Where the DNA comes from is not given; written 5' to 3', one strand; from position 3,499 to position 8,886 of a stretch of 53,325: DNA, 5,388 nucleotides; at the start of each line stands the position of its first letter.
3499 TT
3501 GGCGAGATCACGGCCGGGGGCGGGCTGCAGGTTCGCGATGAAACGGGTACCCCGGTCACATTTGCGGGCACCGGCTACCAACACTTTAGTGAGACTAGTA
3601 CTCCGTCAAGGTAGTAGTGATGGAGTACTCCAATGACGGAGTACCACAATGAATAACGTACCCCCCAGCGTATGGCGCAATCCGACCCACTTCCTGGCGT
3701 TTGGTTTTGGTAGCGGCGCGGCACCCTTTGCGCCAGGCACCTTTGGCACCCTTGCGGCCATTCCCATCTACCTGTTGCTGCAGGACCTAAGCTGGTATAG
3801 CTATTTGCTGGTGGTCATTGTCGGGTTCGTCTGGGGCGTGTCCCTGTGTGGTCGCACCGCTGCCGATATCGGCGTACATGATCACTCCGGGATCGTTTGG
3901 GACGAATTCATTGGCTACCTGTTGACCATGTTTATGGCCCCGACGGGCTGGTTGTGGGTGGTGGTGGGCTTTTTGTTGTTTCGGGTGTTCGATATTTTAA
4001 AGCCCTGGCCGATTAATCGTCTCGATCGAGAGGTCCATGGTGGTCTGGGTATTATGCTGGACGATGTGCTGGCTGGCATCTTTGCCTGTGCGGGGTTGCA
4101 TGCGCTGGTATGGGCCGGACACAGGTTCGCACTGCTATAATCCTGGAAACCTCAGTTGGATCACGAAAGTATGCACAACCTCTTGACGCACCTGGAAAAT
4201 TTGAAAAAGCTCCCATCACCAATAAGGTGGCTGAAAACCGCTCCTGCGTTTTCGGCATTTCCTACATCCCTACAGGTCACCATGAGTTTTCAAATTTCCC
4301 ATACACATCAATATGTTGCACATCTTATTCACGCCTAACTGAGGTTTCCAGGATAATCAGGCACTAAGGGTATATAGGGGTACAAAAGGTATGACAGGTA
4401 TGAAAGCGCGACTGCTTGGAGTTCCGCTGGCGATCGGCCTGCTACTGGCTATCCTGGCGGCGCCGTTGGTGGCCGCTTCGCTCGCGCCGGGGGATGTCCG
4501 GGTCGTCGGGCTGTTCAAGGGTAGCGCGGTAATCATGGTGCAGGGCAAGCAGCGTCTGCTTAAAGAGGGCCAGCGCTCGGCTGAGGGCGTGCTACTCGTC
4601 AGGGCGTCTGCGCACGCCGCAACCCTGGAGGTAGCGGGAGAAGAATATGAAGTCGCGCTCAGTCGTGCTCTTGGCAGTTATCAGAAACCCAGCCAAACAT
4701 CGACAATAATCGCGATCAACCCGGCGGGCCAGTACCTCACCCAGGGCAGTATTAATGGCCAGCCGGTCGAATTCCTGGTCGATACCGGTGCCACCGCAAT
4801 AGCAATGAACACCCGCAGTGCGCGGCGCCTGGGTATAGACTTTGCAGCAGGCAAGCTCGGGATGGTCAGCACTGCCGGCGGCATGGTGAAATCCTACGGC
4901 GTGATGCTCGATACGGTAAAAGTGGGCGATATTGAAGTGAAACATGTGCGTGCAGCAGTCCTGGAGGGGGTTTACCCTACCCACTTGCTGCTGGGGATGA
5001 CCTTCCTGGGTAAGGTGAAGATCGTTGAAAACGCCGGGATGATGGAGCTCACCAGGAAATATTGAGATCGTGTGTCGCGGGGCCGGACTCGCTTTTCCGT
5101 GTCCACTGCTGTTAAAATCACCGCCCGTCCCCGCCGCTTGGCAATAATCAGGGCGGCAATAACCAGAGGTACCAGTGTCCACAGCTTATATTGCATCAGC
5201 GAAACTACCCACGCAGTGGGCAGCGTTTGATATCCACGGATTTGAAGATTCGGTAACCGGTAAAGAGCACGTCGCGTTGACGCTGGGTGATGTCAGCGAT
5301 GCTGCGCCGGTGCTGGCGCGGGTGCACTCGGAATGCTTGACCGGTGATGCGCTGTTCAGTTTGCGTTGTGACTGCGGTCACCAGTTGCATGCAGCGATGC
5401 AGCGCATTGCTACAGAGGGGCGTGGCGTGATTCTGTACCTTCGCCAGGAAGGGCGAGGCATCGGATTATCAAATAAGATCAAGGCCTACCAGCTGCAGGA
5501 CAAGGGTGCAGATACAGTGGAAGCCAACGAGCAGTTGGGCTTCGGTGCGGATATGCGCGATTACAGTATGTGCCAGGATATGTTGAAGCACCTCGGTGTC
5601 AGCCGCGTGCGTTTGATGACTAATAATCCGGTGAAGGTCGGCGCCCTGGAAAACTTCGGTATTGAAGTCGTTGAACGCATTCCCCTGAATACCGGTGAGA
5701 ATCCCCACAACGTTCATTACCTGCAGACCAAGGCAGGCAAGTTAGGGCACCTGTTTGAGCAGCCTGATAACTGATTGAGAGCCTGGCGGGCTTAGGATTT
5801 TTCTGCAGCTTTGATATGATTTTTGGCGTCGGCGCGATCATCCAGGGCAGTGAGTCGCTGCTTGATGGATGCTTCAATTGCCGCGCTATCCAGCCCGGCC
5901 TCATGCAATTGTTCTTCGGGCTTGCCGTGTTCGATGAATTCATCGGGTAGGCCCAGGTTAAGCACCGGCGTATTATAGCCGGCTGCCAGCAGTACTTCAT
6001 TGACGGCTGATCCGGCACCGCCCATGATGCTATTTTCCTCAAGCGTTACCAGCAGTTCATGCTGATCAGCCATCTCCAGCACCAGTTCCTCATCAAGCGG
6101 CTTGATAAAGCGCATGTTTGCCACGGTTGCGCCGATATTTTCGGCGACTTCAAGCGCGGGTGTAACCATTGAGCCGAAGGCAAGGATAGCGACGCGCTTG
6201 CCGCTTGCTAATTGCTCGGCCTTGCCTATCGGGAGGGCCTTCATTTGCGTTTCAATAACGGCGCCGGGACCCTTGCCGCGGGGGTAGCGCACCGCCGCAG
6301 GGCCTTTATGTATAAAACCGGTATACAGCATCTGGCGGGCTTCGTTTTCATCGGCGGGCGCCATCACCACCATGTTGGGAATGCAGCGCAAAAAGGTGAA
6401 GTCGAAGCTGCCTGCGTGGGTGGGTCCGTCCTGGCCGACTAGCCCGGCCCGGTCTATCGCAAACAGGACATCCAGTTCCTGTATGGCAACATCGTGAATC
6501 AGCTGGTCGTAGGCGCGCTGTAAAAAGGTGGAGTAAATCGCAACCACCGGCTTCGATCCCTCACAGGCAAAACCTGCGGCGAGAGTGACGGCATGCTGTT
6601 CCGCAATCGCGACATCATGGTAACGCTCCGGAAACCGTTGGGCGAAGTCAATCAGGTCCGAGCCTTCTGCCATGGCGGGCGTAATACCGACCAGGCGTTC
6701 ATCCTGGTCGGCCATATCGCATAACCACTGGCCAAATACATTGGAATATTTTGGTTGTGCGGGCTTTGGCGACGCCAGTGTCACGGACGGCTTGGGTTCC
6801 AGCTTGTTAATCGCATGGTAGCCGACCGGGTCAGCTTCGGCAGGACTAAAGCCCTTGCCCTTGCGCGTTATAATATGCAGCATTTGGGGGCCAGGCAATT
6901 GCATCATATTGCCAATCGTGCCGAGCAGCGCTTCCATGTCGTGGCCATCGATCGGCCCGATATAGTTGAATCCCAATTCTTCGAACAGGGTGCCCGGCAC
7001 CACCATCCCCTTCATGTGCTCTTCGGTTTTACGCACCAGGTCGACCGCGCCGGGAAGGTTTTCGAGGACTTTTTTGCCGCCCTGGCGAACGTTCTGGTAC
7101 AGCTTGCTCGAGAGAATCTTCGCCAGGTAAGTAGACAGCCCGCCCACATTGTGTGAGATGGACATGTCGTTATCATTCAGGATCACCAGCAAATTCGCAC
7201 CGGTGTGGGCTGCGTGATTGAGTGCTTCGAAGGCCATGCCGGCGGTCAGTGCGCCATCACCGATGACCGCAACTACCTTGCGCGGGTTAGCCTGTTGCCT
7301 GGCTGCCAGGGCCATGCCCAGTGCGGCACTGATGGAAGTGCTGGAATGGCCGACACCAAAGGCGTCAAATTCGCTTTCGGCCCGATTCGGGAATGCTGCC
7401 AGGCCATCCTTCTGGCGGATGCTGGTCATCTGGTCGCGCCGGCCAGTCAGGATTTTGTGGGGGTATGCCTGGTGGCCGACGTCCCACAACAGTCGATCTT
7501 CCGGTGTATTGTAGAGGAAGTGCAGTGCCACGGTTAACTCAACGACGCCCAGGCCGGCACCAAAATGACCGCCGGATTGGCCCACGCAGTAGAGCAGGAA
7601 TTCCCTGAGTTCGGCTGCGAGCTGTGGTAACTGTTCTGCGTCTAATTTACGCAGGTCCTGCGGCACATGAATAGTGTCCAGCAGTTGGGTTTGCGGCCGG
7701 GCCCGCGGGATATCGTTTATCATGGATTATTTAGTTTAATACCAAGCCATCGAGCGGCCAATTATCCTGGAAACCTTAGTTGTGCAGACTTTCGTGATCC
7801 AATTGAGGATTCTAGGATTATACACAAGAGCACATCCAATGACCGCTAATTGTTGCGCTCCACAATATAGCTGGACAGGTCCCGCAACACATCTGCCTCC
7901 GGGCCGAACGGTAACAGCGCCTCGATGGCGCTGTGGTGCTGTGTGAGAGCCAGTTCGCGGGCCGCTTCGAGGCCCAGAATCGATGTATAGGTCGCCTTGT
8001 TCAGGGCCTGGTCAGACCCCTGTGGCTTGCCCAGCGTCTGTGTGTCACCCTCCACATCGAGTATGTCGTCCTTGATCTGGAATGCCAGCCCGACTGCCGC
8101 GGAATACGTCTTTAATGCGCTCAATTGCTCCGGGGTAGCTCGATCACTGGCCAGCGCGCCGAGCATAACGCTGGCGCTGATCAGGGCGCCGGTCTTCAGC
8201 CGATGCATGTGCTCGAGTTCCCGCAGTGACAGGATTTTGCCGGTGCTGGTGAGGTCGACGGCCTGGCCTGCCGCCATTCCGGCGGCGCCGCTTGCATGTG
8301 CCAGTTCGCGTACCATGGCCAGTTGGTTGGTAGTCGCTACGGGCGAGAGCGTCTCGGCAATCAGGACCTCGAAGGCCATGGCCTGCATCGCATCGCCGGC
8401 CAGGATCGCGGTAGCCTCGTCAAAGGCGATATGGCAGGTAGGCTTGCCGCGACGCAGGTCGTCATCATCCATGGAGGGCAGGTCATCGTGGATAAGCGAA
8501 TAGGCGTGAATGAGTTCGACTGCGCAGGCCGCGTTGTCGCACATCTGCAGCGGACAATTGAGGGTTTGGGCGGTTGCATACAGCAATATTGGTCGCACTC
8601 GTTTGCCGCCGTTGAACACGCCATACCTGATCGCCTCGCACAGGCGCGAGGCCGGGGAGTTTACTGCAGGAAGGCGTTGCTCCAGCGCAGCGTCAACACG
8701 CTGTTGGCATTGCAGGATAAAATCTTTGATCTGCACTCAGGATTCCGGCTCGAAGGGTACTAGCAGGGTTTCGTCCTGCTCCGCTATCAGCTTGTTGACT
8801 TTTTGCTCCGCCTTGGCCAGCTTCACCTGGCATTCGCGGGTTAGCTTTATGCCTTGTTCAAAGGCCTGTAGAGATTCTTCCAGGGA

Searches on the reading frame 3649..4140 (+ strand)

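Call 44: search_protein_families(library=ncbifam, proteins=[window:3649-4140:+])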
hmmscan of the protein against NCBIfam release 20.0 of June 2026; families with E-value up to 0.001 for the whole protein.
window:3649-4140:+ (163 aa): 1 family
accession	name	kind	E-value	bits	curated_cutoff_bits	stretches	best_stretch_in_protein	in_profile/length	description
NF008288.0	PRK11068.1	equivalog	4.3e-57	192.7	226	1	10-153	12-156/165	phosphatidylglycerophosphatase A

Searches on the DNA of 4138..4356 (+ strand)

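Call 75: search_dna_similar(query=window:4138-4356:+, collection=plasmids, mode=distant, max_rows=10, max_evalue=0.01)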
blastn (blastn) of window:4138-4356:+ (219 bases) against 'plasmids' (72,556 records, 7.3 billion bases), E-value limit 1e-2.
No match.

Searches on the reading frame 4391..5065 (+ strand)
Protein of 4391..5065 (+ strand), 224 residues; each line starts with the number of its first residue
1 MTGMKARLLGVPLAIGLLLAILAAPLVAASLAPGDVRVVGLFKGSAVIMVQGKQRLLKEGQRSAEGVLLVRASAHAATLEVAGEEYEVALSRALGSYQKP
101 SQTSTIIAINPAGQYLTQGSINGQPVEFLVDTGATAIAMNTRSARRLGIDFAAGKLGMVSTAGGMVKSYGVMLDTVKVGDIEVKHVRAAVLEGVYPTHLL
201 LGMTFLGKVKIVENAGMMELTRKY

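Call 44: search_protein_families(library=ncbifam, proteins=[window:4391-5065:+])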
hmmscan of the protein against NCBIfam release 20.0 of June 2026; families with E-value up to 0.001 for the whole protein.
window:4391-5065:+ (224 aa): 1 family
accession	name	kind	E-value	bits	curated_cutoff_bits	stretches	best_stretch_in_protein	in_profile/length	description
TIGR02281.1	clan_AA_DTGA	subfamily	1.7e-29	102.4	57.95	1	107-218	4-117/121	TIGR02281 family clan AA aspartic protease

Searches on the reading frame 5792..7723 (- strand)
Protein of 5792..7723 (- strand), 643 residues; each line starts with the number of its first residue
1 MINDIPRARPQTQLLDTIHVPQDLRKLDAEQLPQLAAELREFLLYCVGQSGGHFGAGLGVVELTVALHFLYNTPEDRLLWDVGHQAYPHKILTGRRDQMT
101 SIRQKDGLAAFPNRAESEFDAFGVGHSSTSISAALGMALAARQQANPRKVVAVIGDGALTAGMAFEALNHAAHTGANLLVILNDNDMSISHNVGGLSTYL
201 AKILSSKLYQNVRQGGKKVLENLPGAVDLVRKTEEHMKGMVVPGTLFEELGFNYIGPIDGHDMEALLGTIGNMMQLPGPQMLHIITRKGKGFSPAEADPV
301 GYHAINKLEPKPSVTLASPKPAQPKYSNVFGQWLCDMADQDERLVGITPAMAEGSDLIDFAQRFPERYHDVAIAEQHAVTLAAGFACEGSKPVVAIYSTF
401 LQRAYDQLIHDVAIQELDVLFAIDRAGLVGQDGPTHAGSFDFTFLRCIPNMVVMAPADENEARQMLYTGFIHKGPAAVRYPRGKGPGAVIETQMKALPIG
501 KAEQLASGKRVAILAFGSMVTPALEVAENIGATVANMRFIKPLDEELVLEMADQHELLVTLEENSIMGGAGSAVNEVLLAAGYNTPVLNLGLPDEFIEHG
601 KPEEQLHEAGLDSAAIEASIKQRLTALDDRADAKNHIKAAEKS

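Call 44: search_protein_families(library=ncbifam, proteins=[window:5792-7723:-])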
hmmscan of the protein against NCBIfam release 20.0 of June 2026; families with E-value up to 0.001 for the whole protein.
window:5792-7723:- (643 aa): 12 families
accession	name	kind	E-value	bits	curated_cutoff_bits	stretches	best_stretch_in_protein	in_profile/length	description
TIGR00204.1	dxs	equivalog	6.1e-268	890.4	465.95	1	17-624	3-615/616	1-deoxy-D-xylulose-5-phosphate synthase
NF003933.0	PRK05444.2-2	equivalog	2.3e-175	584.6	395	1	12-623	5-604/606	1-deoxy-D-xylulose-5-phosphate synthase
NF008968.0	PRK12315.1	subfamily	4e-141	471.2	510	2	245-622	202-579/582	1-deoxy-D-xylulose-5-phosphate synthase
NF004559.0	PRK05899.2-5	equivalog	8e-61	206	488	2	328-624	322-624/627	transketolase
NF004556.0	PRK05899.2-2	equivalog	4.8e-31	107.7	575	2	328-624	326-638/639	transketolase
NF006667.0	PRK09212.1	subfamily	2.2e-15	56.4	321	1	365-583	50-281/327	pyruvate dehydrogenase complex E1 component subunit beta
NF004558.0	PRK05899.2-4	equivalog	3.4e-15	55.5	788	1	367-622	392-648/651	transketolase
TIGR00232.1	tktlase_bact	equivalog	3.1e-14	52.3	682.25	1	365-540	395-572/654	transketolase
NF008854.0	PRK11892.1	equivalog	1.2e-11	44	454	1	366-583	189-420/464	pyruvate dehydrogenase complex E1 component subunit beta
TIGR03181.1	PDH_E1_alph_x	equivalog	3.8e-09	35.9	411.35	1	129-192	126-189/341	pyruvate dehydrogenase (acetyl-transferring) E1 component subunit alpha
TIGR03182.1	PDH_E1_alph_y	equivalog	6.1e-07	28.7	393.85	1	124-191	109-176/315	pyruvate dehydrogenase (acetyl-transferring) E1 component subunit alpha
TIGR03336.1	IOR_alpha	equivalog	0.00028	19.4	650.9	0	129-187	407-460/595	indolepyruvate ferredoxin oxidoreductase subunit alpha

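Call 47: list_cluster_members(proteins=[window:5792-7723:-, window:40982-43249:+, window:40476-40952:+, window:7846-8736:-, window:36991-38292:-, window:39600-40286:-, window:26972-28783:-, window:11798-13609:+])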
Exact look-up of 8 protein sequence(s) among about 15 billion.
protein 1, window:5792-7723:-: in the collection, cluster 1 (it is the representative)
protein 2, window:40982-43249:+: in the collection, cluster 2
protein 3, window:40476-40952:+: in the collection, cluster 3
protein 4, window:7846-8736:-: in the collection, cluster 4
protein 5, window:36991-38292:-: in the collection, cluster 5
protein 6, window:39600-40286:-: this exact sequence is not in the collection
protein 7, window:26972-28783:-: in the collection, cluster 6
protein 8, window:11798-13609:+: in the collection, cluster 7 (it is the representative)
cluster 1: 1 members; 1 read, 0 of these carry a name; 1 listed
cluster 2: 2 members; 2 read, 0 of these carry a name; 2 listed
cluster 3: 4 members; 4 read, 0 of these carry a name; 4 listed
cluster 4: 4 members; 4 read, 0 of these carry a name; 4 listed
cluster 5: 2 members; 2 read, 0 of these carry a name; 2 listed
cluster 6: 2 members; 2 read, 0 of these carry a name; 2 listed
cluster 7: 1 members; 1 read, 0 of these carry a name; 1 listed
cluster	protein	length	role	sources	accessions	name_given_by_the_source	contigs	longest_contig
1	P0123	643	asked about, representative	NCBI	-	-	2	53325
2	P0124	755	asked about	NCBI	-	-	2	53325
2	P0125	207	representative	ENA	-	-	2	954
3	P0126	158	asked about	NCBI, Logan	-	-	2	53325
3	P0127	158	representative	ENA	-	-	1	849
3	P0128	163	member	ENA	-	-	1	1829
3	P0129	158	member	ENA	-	-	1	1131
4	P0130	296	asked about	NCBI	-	-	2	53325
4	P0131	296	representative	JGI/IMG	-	-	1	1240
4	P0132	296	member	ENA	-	-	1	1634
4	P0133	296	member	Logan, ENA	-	-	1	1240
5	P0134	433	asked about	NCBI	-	-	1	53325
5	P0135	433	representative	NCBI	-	-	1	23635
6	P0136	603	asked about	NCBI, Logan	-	-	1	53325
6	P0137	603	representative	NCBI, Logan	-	-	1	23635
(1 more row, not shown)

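Call 48: find_encoding_contigs(protein=P0135, flank=10000)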
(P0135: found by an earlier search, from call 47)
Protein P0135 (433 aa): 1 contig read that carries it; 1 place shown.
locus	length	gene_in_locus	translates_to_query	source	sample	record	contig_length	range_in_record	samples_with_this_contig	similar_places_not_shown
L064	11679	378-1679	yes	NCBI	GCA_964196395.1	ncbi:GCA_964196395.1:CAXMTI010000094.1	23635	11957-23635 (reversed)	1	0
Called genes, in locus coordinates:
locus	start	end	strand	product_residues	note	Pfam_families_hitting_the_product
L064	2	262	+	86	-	?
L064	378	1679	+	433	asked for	PF00375:SDF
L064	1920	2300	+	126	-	PF00355:Rieske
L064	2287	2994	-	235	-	PF17746:SfsA_N, PF03749:SfsA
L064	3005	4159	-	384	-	PF00155:Aminotran_1_2, PF01041:DegT_DnrJ_EryC1 (faint)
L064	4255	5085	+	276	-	PF00581:Rhodanese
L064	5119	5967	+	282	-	PF27523:PSD, PF02666:PS_Dcarbxylase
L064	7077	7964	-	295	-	PF00152:tRNA-synt_2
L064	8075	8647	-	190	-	PF08207:EFP_N, PF01132:EFP, PF09285:Elong-fact-P_C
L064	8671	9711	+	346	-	PF04055:Radical_SAM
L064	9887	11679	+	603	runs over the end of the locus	PF27104:FimW_N, PF27125:FimW_C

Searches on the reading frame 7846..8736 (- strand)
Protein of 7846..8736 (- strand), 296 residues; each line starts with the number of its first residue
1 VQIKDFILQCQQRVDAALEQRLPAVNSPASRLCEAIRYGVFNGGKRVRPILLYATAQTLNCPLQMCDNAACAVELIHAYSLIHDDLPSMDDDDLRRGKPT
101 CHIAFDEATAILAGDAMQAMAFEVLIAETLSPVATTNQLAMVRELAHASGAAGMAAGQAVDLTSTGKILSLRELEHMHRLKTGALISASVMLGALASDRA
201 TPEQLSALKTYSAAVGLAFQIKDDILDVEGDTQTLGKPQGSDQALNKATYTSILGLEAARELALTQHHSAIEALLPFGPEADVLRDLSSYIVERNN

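Call 44: search_protein_families(library=ncbifam, proteins=[window:7846-8736:-])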
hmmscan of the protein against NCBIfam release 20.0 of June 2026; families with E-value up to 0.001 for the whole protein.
window:7846-8736:- (296 aa): 16 families
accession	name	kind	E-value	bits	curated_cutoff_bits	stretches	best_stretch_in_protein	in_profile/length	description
NF045485.1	FPPsyn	subfamily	9e-109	363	275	1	9-295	3-287/288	farnesyl diphosphate synthase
NF007877.0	PRK10581.1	equivalog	9.9e-98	327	321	1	5-296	5-299/299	(2E,6E)-farnesyl diphosphate synthase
NF045685.1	GGPPSynCrtE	equivalog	1.2e-81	274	460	1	2-296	2-293/293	geranylgeranyl diphosphate synthase CrtE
NF041169.1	f2_encap_cargo4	exception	2.8e-57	194.5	450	1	41-262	47-259/334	family 2 encapsulin nanocompartment cargo protein polyprenyl transferase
NF040698.1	IdsA_Meth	equivalog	5.9e-57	193.3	468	1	2-261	2-255/328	short chain isoprenyl diphosphate synthase IdsA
NF041003.1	GGPP_syn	equivalog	9.4e-48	162.9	500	1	9-261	8-252/326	geranylgeranyl diphosphate synthase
NF040789.2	gerfarn_diphsyn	equivalog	4.4e-40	137.9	560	2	68-252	86-263/345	geranylfarnesyl diphosphate synthase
NF045549.1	GGPPsyn_IdsB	equivalog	1.5e-36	126.2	475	1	43-265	64-278/346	geranylgeranyl diphosphate synthase IdsB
TIGR02748.1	GerC3_HepT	equivalog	6.9e-33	114.1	456.55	1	16-257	18-244/319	heptaprenyl diphosphate synthase component II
TIGR02749.1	prenyl_cyano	equivalog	1.3e-28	100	383.2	1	41-244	40-235/322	solanesyl diphosphate synthase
NF045628.1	HxpDPsynlarge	equivalog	6.8e-28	97.6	500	1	24-258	15-237/311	hexaprenyl-diphosphate synthase large subunit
NF008140.0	PRK10888.1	equivalog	2.5e-25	89.5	412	1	22-252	22-240/323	octaprenyl diphosphate synthase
NF042417.1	NPPPS_Mycobact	equivalog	2.6e-25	89.2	600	1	28-243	40-243/335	nonaprenyl/(2E,6E)-farnesyl/geranylgeranyl diphosphat synthase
NF040627.1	GFPS_Meth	equivalog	2.1e-20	73.4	600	1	15-228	13-210/285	geranylfarnesyl diphosphate synthase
NF042416.1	GFPPS_Mycobact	equivalog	4.6e-20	71.9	600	1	31-250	29-261/350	bifunctional (2E,6E)-farnesyl/geranyl diphosphate synthase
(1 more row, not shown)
